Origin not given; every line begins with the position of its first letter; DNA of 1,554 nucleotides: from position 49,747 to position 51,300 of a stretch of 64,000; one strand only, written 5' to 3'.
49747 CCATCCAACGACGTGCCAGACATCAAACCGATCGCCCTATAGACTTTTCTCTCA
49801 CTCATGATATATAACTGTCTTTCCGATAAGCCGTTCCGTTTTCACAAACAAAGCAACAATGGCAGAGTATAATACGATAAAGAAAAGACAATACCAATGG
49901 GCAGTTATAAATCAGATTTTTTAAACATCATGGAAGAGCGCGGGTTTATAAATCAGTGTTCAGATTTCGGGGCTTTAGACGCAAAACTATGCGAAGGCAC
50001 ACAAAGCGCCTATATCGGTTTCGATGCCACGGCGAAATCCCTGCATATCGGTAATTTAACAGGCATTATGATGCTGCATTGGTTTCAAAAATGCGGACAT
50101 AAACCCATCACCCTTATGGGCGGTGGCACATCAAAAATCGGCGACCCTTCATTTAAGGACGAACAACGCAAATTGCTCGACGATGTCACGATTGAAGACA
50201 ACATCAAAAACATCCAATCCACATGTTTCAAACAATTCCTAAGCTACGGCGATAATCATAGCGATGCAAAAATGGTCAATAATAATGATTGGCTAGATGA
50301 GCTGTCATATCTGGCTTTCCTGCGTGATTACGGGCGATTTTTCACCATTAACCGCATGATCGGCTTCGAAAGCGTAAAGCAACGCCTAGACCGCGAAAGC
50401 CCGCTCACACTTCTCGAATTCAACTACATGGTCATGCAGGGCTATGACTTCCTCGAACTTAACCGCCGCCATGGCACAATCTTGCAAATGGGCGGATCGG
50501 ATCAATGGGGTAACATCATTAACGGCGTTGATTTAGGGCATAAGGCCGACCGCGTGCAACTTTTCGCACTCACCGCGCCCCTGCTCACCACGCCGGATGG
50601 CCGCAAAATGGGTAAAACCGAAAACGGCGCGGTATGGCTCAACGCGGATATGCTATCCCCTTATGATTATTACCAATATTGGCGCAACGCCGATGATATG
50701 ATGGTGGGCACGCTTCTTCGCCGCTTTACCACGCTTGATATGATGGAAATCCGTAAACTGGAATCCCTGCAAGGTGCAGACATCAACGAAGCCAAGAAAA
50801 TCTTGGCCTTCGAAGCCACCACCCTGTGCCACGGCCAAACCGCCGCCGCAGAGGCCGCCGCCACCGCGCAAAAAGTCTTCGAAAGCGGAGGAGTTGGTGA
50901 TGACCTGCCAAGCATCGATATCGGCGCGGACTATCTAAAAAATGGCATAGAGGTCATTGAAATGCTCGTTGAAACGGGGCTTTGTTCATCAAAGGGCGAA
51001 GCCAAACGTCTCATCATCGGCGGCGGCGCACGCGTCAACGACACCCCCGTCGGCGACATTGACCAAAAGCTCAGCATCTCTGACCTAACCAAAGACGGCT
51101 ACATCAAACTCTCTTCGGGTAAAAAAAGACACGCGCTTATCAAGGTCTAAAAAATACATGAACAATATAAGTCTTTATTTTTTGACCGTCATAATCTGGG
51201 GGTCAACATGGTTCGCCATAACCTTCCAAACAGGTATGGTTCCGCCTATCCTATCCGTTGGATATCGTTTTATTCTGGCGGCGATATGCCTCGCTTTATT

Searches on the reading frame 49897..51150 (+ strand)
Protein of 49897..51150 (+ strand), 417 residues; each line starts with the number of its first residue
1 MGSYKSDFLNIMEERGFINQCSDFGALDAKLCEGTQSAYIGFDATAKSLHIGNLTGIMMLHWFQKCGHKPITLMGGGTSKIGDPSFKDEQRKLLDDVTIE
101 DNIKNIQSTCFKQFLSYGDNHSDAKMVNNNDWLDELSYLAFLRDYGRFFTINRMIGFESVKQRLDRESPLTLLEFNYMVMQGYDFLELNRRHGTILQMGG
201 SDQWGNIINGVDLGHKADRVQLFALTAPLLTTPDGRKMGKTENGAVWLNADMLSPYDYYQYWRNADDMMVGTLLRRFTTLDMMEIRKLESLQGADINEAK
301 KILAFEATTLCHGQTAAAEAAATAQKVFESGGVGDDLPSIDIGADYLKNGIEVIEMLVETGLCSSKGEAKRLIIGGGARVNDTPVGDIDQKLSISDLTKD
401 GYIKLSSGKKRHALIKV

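Call 35: search_protein_families(library=pfam, proteins=[window:49897-51150:+])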
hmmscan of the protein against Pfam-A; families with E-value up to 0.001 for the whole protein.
window:49897-51150:+ (417 aa): 3 families
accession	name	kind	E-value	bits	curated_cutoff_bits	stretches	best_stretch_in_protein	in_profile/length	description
PF00579.31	tRNA-synt_1b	-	6.5e-69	232.9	21.1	1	37-329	7-292/292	tRNA synthetases class I (W and Y)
PF22421.1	SYY_C-terminal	-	6.1e-10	39.3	27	1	335-415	7-83/83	Tyrosine--tRNA ligase SYY-like C-terminal domain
PF01479.30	S4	-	0.00031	20.8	22.8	1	357-396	7-46/48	S4 domain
